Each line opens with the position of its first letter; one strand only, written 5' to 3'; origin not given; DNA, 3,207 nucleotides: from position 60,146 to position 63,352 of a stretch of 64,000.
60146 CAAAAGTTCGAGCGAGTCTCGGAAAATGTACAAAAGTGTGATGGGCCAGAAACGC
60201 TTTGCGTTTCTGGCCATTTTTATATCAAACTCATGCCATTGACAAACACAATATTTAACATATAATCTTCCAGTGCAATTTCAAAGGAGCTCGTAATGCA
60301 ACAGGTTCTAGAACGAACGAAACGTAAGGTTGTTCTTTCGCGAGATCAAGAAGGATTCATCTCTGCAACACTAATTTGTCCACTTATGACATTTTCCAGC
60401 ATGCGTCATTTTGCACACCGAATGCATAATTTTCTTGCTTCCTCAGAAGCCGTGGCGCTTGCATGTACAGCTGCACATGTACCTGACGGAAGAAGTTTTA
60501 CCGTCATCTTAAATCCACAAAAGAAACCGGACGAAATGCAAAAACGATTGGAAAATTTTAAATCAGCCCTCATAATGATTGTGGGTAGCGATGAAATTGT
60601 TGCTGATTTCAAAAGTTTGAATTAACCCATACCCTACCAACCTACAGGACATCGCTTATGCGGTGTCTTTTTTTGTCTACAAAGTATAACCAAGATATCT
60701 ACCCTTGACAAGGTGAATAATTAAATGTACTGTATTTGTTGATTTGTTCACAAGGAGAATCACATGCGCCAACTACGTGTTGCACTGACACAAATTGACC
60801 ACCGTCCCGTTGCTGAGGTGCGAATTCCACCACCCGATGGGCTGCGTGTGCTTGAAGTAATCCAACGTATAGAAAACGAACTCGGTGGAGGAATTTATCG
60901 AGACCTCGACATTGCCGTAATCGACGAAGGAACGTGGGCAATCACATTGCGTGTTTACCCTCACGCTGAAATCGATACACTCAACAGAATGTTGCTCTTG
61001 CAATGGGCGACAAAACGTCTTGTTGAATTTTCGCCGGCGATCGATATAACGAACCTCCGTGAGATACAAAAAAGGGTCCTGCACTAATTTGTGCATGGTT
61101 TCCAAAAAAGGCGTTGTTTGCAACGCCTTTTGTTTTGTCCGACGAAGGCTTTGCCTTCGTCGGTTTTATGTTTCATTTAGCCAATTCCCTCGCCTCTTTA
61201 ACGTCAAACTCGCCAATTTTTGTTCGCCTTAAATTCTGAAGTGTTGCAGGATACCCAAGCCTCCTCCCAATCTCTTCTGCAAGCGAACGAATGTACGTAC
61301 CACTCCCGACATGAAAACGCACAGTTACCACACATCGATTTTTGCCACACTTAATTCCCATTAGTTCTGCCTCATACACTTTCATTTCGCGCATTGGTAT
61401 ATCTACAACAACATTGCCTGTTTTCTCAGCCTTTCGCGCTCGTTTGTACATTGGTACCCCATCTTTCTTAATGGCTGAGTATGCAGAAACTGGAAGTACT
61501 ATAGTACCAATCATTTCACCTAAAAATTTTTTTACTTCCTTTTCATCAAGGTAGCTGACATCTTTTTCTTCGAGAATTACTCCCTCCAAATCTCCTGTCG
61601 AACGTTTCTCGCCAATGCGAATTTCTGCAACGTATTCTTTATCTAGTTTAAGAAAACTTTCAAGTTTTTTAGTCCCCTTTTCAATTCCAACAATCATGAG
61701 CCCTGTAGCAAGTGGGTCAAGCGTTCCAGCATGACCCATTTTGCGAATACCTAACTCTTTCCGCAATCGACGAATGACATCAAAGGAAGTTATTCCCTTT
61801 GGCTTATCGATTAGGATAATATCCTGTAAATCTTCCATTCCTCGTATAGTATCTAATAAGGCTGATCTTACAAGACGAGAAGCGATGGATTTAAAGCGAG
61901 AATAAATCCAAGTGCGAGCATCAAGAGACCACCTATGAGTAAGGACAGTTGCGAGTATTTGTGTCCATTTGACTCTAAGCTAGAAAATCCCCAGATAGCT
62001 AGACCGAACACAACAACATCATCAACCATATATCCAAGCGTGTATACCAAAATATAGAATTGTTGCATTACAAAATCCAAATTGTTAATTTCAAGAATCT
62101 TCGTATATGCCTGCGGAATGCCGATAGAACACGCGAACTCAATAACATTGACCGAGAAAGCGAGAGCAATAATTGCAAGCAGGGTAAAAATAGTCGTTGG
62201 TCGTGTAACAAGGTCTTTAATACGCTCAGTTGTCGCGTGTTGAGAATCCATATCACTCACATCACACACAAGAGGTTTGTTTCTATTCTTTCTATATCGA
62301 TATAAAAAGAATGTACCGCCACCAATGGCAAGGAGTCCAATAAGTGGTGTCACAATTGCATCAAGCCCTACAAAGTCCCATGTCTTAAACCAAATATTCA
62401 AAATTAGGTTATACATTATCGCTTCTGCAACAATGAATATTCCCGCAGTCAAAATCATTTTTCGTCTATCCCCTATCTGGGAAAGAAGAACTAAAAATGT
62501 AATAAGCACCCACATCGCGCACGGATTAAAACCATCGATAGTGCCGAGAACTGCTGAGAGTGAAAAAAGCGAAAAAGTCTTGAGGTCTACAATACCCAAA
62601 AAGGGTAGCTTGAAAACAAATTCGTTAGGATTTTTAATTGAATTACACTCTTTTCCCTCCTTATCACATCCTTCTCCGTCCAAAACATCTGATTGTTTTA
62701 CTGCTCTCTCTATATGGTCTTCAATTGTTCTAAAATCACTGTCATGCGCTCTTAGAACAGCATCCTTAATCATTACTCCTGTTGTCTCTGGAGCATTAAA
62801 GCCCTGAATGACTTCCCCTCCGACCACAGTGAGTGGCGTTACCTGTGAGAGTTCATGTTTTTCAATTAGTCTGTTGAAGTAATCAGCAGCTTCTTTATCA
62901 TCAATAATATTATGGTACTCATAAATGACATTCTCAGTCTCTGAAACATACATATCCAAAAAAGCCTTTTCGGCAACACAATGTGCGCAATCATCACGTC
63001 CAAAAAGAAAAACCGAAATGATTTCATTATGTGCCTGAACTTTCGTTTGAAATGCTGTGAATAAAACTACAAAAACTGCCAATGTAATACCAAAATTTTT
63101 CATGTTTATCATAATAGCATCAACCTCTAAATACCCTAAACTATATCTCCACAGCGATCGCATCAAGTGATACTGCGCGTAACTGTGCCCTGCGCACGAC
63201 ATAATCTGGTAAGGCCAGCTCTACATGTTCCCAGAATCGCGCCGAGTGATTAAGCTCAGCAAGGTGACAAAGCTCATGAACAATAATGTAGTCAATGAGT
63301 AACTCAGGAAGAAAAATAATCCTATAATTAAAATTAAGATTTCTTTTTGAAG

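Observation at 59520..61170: Island of four tiny genes, each an autonomous promoter-SD-ORF-terminator unit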

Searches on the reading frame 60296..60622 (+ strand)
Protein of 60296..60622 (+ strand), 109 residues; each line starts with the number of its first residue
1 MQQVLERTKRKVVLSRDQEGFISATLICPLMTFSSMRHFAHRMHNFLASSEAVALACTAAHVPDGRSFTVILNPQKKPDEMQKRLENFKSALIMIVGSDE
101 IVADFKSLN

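Call 6: search_protein_families(library=pfam, proteins=[window:60296-60622:+], max_evalue=1)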
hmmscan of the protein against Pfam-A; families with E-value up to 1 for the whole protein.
window:60296-60622:+ (109 aa): 1 family
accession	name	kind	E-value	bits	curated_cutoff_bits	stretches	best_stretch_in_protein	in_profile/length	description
PF04383.19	KilA-N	-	0.12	12.6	23.8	1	9-56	5-47/107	KilA-N domain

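Call 12: find_homologous_proteins(query=window:60296-60622:+, max_evalue=0.01)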
Query window:60296-60622:+ (109 aa): 1 proteins with E <= 0.01 among 3 candidates.
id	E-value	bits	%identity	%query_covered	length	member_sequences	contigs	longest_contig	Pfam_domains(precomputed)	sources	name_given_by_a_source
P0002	1.3e-43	165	100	72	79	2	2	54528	-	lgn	-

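Call 58: search_protein_families(library=phrogs, proteins=[window:60296-60622:+], max_evalue=1)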
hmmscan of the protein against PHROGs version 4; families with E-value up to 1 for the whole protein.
window:60296-60622:+ (109 aa): 2 families
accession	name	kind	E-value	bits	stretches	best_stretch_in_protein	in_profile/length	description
phrog_32239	-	unknown function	0.17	13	1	10-88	38-110/116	-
phrog_16540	-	unknown function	0.29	12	1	51-108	58-117/125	-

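Call 59: search_protein_families(library=padloc, proteins=[window:60296-60622:+], max_evalue=1)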
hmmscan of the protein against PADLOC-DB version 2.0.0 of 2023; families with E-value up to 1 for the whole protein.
window:60296-60622:+ (109 aa): 0 families

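Call 82: search_protein_families(library=ncbifam, proteins=[window:60296-60622:+], max_evalue=1)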
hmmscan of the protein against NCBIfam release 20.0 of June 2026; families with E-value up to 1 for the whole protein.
window:60296-60622:+ (109 aa): 1 family
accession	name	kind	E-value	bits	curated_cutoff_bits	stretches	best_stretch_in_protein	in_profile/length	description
NF004190.0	PRK05645.1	equivalog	0.0071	15.5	377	1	11-87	184-256/295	lysophospholipid acyltransferase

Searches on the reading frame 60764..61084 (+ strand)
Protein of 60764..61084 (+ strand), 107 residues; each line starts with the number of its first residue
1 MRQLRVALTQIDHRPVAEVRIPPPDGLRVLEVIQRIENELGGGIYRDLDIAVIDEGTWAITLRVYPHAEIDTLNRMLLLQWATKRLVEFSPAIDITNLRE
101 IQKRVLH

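Call 6: search_protein_families(library=pfam, proteins=[window:60764-61084:+], max_evalue=1)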
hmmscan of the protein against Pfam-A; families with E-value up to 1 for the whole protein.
window:60764-61084:+ (107 aa): 0 families

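Call 13: find_homologous_proteins(query=window:60764-61084:+, max_evalue=0.01)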
Query window:60764-61084:+ (107 aa): 1 proteins with E <= 0.01 among 5 candidates.
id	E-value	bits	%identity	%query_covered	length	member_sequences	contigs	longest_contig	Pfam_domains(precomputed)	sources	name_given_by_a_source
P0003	5.9e-63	227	100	100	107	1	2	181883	-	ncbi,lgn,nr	ncbi:MAG: hypothetical protein K9M10_01460 [Candidatus Pacebacteria bacterium]|nr:hypothetical prote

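Call 39: search_solved_structures(query=A1, max_evalue=10)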
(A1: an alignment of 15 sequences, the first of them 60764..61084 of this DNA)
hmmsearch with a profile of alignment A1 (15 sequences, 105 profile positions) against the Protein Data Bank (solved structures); distinct sequences matched with E-value up to 10: 5.
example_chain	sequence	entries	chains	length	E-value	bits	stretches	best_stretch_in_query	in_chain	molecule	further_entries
6nuk_A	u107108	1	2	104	0.0044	20.5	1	7-40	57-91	Ferredog-Diesel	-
2jvf_A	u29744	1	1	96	0.0046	20.4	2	8-58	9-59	de novo protein M7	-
7fao_A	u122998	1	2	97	0.25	14.8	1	12-56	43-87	Top7 Surface mutant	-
7dvb_A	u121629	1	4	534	1.2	12.6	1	18-74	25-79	Beta-N-acetylhexosaminidase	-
7dup_A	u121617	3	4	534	1.2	12.6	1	18-74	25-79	Beta-N-acetylhexosaminidase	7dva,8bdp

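Call 40: search_protein_families(library=pfam, alignment_id=A1, max_evalue=1)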
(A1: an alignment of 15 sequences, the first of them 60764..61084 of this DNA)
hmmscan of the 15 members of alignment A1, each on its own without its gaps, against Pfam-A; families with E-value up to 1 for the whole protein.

A. member 1, window:60764-61084:+ (107 aa): 0 families

B. families by the number of members that match (of 15 scanned): 2 families
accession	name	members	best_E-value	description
PF24720.1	DUF7673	1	0.0059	Family of unknown function (DUF7673)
PF04383.19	KilA-N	1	0.12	KilA-N domain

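Call 46: predict_structure(alignment_id=A2)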
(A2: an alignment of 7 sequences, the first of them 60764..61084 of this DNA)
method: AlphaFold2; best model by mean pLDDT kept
length: 107 residues; sequences in the alignment: 7
mean_pLDDT: 76.8   pTM: 0.68
mean pLDDT of the five models: 76.8, 75.0, 71.2, 68.6, 65.9
residues with pLDDT >= 90: 0; 70-90: 75; 50-70: 32; < 50: 0
segments of 3 or more residues with pLDDT < 50: none
pLDDT, mean of each block of 10 residues (from residue 1): 71 85 72 81 77 83 83 82 78 64 64
secondary structure, 60 per line:
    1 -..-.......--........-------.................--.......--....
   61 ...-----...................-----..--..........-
elements in order: E5-11 E14-21 H29-45 E48-54 E57-63 H69-87 H97-106

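Call 58: search_protein_families(library=phrogs, proteins=[window:60764-61084:+], max_evalue=1)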
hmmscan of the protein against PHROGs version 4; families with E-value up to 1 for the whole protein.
window:60764-61084:+ (107 aa): 0 families

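Call 59: search_protein_families(library=padloc, proteins=[window:60764-61084:+], max_evalue=1)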
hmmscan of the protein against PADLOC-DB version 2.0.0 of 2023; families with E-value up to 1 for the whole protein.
window:60764-61084:+ (107 aa): 0 families

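Call 68: fold_search(model_id=the predicted structure, library=viral)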
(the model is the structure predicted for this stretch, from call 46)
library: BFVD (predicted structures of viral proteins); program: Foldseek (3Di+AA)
matches with E <= 10: 1195; with E <= 0.001: 0
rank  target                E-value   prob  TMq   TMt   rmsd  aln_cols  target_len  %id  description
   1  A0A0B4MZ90            1.4e-02  0.87  0.34  0.34   6.2        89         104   13  Uncharacterized protein [Streptococcus phage SOCP]
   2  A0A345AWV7            2.0e-02  0.99  0.52  0.06   4.3       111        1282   14  (no name in the UniProt tables at hand)
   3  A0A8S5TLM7            2.0e-02  0.87  0.38  0.36   6.3       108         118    7  Cysteine protease [Podoviridae sp. ctS6V7]
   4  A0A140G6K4            2.2e-02  0.84  0.42  0.35   9.0       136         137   15  Uncharacterized protein [Arthrobacter phage Kitkat]
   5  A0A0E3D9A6            2.6e-02  0.96  0.45  0.16   9.3       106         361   10  Uncharacterized protein [Bacillus phage BCP8-2]
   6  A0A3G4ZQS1            3.6e-02  0.94  0.44  0.19   7.3        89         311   11  Eukaryotic translation initiation factor eIF-2 alpha [Terrestrivirus sp.]
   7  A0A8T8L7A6            3.6e-02  0.85  0.42  0.43   5.6        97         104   10  (no name in the UniProt tables at hand)
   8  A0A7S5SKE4            4.0e-02  0.66  0.38  0.20  15.1       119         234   15  (no name in the UniProt tables at hand)
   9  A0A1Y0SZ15            4.3e-02  0.96  0.45  0.35   4.3        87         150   17  Uncharacterized protein [Pseudomonas phage Phabio]
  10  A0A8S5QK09            4.3e-02  0.72  0.35  0.30   6.4       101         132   15  Cysteine protease [Podoviridae sp. ctdRZ1]
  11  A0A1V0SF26            4.6e-02  0.63  0.40  0.14   8.2       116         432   18  Small RNA 2'-O-methyltransferase [Hokovirus HKV1]
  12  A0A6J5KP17            5.2e-02  0.72  0.40  0.20   4.8        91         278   13  Uncharacterized protein [uncultured Caudovirales phage]
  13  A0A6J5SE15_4          5.8e-02  0.97  0.43  0.04   4.5        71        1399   17  Helicase/UvrB, N-terminal [uncultured Caudovirales phage]
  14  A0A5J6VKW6            5.8e-02  0.90  0.46  0.07   4.9        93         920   11  C3H1-type domain-containing protein [Megaviridae environmental sample]
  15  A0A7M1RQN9            6.6e-02  0.54  0.32  0.10   7.5       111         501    8  Phosphoesterase [uncultured phage cr53_1]
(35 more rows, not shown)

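Call 69: fold_search(model_id=the predicted structure, library=pdb)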
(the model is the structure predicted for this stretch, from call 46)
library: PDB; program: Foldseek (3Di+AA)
matches with E <= 10: 1488; with E <= 0.001: 0
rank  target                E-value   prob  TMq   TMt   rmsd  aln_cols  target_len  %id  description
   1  4gf3_A                1.3e-02  1.00  0.55  0.49   7.2        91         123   19  Structure of a SycH-YopH Chaperone-Effector Complex (released 2013-03-27)
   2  2fm8_B                2.1e-02  0.66  0.32  0.29  10.4       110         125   14  Crystal Structure of the Salmonella Secretion Chaperone InvB in Complex with SipA (released 2006-03-21)
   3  4akx_A                2.3e-02  0.93  0.41  0.38   7.7       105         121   18  Structure of the heterodimeric complex ExoU-SpcU from the type III secretion system (T3SS) of Pseudomonas aeruginosa (released 2012-04-18)
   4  9c7o_A                2.5e-02  0.77  0.26  0.32   5.6        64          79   16  Crystal Structure of the Maize R ACT-like Domain (released 2025-10-08)
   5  3tu3_A                2.6e-02  0.91  0.42  0.38   7.8       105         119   19  1.92 Angstrom resolution crystal structure of the full-length SpcU in complex with full-length ExoU from the type III  (released 2012-05-23)
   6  9c7n_A                2.6e-02  0.66  0.29  0.34   6.1        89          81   16  Crystal Structure of the GL3 ACT-like Domain (released 2025-10-08)
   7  9c7n_B                3.4e-02  0.72  0.30  0.35   5.6        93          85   15  Crystal Structure of the GL3 ACT-like Domain (released 2025-10-08)
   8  5a72_B                4.1e-02  0.38  0.34  0.26  10.8       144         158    9  Crystal structure of the homing endonuclease I-CvuI in complex with its target (Sro1.3) in the presence of 2 mM Ca (released 2015-09-23)
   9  9qjg_A                4.6e-02  0.66  0.30  0.23   6.3        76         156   14  CA domain of LvrB from Leptospira with bound ADP (released 2026-04-08)
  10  5a74_A                4.6e-02  0.30  0.29  0.23  11.0       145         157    8  Crystal structure of the homing endonuclease I-CvuI in complex with its target (Sro1.3) in the presence of 2 mM Mn (released 2015-09-23)
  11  9c7n_D                5.5e-02  0.60  0.30  0.36   6.0       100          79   13  Crystal Structure of the GL3 ACT-like Domain (released 2025-10-08)
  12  1jyo_A                5.9e-02  0.94  0.50  0.43   4.7       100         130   16  Structure of the Salmonella Virulence Effector SptP in Complex with its Secretion Chaperone SicP (released 2001-11-07)
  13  5a72_A                6.3e-02  0.30  0.33  0.25  11.0       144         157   10  Crystal structure of the homing endonuclease I-CvuI in complex with its target (Sro1.3) in the presence of 2 mM Ca (released 2015-09-23)
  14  9ux0_C                7.1e-02  0.80  0.43  0.36   7.7       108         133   18  Crystal structure of the virulence effector VepA in complex with its secretion chaperone VecA (released 2025-06-25)
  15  7jvs_B                7.1e-02  0.44  0.32  0.33   7.7       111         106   15  Crystal Structure of an Essential Ribosomal Processing Protease Prp from S. aureus in complex with a Substrate Peptide (released 2021-09-01)
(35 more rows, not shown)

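Call 82: search_protein_families(library=ncbifam, proteins=[window:60764-61084:+], max_evalue=1)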
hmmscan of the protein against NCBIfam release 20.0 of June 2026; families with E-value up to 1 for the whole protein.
window:60764-61084:+ (107 aa): 1 family
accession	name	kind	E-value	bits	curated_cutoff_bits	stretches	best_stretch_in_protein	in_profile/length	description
NF007914.1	PRK10628.1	equivalog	0.11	11.7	233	1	44-73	101-130/262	4,5-DOPA-extradiol-dioxygenase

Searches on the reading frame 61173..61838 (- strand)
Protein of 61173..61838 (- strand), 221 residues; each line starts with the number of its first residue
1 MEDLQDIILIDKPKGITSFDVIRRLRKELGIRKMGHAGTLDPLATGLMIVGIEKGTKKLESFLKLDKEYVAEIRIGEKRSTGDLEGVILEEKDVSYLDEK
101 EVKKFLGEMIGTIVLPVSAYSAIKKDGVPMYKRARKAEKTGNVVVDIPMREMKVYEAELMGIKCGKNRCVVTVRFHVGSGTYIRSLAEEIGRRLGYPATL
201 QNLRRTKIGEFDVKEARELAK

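Call 6: search_protein_families(library=pfam, proteins=[window:61176-61838:-], max_evalue=1)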
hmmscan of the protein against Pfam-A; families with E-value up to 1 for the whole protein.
window:61176-61838:- (221 aa): 3 families
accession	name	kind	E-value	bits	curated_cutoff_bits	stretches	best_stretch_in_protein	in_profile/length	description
PF01509.24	TruB_N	-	2.5e-37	129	27.3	1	26-183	1-149/149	TruB family pseudouridylate synthase (N terminal domain)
PF16198.10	TruB_C_2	-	9.6e-07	29.3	29.3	1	184-215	1-32/66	tRNA pseudouridylate synthase B C-terminal domain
PF00849.27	PseudoU_synth_2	-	0.0064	17.2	26.8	1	7-94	2-102/152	RNA pseudouridylate synthase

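Call 10: find_encoding_contigs(protein=window:61173-61838:-, flank=10000, max_places=6)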
Protein window:61173-61838:- (221 aa): 3 contigs read that carry it; 1 place shown.
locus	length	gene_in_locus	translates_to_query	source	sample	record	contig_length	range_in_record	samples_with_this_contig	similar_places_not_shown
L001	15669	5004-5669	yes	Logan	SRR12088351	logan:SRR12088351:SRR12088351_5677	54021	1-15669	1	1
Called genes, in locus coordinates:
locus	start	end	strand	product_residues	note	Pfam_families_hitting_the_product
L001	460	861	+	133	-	PF04238:DUF420 (weak)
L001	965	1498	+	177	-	-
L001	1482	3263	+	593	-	PF05970:PIF1, PF13245:AAA_19, PF13401:AAA_22 (weak), PF13604:AAA_30, PF01443:Viral_helicase1 (faint), PF14493:HTH_40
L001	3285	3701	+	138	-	PF01863:YgjP-like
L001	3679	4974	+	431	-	-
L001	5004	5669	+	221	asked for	PF01509:TruB_N, PF16198:TruB_C_2 (weak)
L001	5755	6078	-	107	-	-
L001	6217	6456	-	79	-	-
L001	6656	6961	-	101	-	-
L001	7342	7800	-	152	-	PF09424:YqeY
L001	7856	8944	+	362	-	PF02646:RmuC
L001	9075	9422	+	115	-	PF00829:Ribosomal_L21p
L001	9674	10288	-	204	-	PF21176:RecR_HhH, PF01751:Toprim (weak), PF13662:Toprim_4 (weak), PF21175:RecR_C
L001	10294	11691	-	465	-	PF00772:DnaB, PF13481:AAA_25, PF03796:DnaB_C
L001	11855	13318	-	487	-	PF01406:tRNA-synt_1e, PF09334:tRNA-synt_1g (faint)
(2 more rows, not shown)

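Call 14: find_related_loci(query=window:61176-61838:-, collection=genome_contigs, flank=10000)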
Query window:61176-61838:- (221 aa) in genome_contigs; peptide patterns used: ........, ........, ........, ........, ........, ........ (x = any residue, [..] = any of these).
240 stretches matched a pattern; 93 encode a relative of the query (tblastn E <= 1e-3); the best 80 are kept; 80 distinct loci.
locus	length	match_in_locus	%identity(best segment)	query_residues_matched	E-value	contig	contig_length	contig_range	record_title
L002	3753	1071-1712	76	6-219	3e-108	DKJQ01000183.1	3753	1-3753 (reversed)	MAG TPA_asm: Ignavibacteria bacterium UBA6688 UBA6688_contig_2271, whole genome shotgun sequence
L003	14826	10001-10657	73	1-219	8e-104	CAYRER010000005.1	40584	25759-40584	MAG TPA_asm: uncultured Candidatus Saccharibacteria bacterium isolate SRP323723_co1_135 genome assembly, contig: NODE_77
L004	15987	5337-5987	76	1-217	3e-103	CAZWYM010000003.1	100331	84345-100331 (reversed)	MAG TPA_asm: uncultured Candidatus Saccharibacteria bacterium isolate SRP286056_co2_193 genome assembly, contig: NODE_20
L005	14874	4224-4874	73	1-217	1e-102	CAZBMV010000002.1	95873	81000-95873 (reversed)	MAG TPA_asm: uncultured Candidatus Saccharibacteria bacterium isolate binchicken_co16_358 genome assembly, contig: NODE_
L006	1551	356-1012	69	1-219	5e-106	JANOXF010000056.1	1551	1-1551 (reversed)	MAG: Candidatus Kaiserbacteria bacterium isolate VAR_35_metabat_256 VAR_35_k141_4582379, whole genome shotgun sequence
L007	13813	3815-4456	71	6-219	9e-99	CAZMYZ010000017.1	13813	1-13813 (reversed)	MAG TPA_asm: uncultured Candidatus Saccharibacteria bacterium isolate SRP342105_co1_88 genome assembly, contig: NODE_600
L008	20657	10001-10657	69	1-219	6e-97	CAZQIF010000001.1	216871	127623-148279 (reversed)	MAG TPA_asm: uncultured Candidatus Saccharibacteria bacterium isolate SRP286056_co3_504 genome assembly, contig: NODE_6_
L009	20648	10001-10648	68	4-219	1e-96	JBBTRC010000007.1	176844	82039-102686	MAG: Patescibacteria group bacterium isolate H41-bin044_1 H41_bin044_1_000000000007, whole genome shotgun sequence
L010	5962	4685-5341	69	1-219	1e-96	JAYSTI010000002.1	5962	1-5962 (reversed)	MAG: Candidatus Lloydbacteria bacterium isolate GFS_12411 GFS_12411_1, whole genome shotgun sequence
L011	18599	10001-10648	67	4-219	1e-95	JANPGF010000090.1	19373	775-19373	MAG: Candidatus Kaiserbacteria bacterium isolate VAR_69_metabat_401 VAR_69_k141_881302, whole genome shotgun sequence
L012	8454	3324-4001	65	1-219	6e-95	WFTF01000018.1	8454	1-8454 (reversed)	MAG: Patescibacteria group bacterium isolate S139_130 k151_181393, whole genome shotgun sequence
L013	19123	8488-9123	70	5-216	3e-94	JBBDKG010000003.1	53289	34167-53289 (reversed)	MAG: Candidatus Paceibacterota bacterium isolate LejiaA_53_16 Lejia_A_1072_length_53289_cov_9, whole genome shotgun sequ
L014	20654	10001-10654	65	2-219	2e-93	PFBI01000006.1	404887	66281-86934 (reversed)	MAG: Candidatus Kaiserbacteria bacterium CG10_big_fil_rev_8_21_14_0_10_47_16 CG10_8_21_14_0.10_scaffold_74_c, whole geno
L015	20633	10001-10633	66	4-219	1e-92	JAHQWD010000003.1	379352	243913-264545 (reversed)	MAG: Candidatus Kaiserbacteria bacterium isolate MAG.121 Posi_121-P61435, whole genome shotgun sequence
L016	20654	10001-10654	65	6-219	1e-91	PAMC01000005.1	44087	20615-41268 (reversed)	MAG: bacterium isolate SAT3048 216146, whole genome shotgun sequence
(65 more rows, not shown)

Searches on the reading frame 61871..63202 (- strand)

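Call 74: search_protein_families(library=pfam, proteins=[window:61871-63202:-], max_evalue=0.01)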
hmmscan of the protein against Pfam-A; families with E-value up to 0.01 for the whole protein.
window:61871-63202:- (444 aa): 1 family
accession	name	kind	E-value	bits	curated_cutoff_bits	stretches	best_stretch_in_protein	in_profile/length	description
PF00462.30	Glutaredoxin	-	0.0074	16.9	22.9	0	64-118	1-46/60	Glutaredoxin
